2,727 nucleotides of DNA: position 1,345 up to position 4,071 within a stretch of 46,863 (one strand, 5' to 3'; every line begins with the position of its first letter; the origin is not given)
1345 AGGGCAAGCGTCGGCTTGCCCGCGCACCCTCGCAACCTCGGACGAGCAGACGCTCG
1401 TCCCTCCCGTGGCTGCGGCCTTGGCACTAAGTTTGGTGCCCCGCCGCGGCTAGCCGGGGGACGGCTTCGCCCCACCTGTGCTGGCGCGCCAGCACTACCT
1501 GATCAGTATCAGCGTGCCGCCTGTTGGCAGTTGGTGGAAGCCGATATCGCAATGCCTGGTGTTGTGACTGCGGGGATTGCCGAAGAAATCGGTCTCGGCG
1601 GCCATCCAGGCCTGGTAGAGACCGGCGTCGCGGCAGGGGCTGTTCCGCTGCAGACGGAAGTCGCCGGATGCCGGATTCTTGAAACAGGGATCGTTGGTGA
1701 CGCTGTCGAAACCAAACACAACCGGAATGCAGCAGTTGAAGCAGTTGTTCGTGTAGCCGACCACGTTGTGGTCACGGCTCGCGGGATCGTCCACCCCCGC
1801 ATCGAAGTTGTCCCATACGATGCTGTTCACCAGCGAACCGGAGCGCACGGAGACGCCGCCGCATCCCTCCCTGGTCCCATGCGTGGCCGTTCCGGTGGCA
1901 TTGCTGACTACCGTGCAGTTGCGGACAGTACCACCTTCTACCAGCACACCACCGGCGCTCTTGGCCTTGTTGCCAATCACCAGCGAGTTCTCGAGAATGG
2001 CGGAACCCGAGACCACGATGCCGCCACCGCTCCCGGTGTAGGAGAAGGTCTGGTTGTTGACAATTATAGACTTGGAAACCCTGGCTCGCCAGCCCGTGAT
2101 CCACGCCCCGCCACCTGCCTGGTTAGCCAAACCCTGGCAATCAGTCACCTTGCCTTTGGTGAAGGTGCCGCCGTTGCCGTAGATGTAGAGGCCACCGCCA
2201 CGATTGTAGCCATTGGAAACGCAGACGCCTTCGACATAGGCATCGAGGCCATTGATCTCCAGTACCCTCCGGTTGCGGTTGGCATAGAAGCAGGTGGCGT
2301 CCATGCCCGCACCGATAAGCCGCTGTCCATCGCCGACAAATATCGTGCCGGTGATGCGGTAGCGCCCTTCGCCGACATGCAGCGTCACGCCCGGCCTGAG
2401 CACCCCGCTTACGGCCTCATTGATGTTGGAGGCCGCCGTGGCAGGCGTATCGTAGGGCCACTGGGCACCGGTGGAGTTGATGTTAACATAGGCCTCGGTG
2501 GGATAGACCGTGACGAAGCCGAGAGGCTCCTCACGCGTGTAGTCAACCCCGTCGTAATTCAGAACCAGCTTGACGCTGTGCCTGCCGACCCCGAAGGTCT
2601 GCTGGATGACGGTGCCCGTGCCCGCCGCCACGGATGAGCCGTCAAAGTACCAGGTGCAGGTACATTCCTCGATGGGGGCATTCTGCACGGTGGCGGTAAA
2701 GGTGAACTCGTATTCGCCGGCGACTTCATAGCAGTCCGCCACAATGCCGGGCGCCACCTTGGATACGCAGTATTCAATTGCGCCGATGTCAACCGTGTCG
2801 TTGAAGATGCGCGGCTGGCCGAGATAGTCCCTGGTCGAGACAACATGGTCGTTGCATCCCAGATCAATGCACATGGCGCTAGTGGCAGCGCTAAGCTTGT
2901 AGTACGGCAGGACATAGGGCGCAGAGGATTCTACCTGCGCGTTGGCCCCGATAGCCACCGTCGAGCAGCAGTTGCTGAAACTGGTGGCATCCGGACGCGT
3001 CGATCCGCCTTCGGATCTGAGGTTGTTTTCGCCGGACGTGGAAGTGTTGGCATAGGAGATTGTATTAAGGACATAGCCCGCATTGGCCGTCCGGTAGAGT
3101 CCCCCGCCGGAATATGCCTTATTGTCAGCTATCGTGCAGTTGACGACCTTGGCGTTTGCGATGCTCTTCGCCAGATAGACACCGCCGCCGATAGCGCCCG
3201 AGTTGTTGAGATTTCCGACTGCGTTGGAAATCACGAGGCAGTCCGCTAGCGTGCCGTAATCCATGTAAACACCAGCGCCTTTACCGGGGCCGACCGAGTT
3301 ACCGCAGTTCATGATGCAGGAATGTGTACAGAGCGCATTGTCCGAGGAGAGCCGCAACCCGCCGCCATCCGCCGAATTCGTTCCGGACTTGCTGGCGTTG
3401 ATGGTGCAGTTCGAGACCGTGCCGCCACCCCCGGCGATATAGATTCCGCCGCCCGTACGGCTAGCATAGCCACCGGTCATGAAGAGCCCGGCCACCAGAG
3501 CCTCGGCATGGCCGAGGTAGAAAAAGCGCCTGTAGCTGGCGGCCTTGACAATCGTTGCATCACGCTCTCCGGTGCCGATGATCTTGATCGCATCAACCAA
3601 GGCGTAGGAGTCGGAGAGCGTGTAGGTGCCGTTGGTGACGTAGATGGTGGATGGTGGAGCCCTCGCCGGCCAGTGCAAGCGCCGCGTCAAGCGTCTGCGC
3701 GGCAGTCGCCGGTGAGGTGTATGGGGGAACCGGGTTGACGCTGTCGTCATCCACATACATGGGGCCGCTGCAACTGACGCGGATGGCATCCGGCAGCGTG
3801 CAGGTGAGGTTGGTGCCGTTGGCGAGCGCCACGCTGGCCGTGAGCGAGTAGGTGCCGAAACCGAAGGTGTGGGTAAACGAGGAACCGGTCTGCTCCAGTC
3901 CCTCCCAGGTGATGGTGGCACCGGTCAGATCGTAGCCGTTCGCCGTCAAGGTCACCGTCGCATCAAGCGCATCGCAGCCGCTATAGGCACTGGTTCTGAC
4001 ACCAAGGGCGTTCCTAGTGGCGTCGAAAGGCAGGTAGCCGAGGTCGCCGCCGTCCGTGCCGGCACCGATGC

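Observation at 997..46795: Every long intergenic region is assembled from one small lexicon of hairpin and short-word modules with a conserved order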

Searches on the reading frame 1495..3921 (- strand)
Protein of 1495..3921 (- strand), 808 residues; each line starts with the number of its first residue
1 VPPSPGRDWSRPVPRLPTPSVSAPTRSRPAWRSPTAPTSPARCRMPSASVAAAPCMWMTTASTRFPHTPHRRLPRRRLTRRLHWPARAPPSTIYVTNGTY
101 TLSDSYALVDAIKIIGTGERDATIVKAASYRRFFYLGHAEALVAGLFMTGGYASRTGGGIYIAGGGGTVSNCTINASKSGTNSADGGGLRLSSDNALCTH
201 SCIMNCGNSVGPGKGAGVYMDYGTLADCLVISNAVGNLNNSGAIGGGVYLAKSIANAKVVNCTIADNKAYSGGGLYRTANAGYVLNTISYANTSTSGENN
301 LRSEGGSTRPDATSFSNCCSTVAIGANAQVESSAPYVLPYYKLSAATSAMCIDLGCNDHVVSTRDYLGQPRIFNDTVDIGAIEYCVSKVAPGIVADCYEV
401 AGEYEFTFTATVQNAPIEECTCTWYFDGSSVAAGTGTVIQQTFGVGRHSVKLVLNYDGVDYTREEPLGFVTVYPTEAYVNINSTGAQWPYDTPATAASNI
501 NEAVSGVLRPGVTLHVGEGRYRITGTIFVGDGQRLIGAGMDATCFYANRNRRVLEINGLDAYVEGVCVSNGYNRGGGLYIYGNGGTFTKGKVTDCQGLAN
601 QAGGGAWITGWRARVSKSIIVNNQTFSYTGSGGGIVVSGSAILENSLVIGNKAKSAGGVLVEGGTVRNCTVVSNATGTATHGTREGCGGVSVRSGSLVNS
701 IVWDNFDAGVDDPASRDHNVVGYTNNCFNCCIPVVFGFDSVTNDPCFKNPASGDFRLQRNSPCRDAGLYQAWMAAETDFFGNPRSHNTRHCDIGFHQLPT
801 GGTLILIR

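Call 32: search_protein_families(library=pfam, proteins=[window:1495-3921:-])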
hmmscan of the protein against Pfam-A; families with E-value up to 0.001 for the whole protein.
window:1495-3921:- (808 aa): 2 families
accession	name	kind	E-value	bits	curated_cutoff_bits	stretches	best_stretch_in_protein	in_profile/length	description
PF12708.12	Pect-lyase_RHGA_epim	-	3.7e-07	30.6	27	1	88-266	32-185/213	Rhamnogalacturonase A/epimerase, pectate lyase-like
PF17161.10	DUF5123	-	0.00045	21.8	35.1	0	665-763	2-104/113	Domain of unknown function (DUF5123)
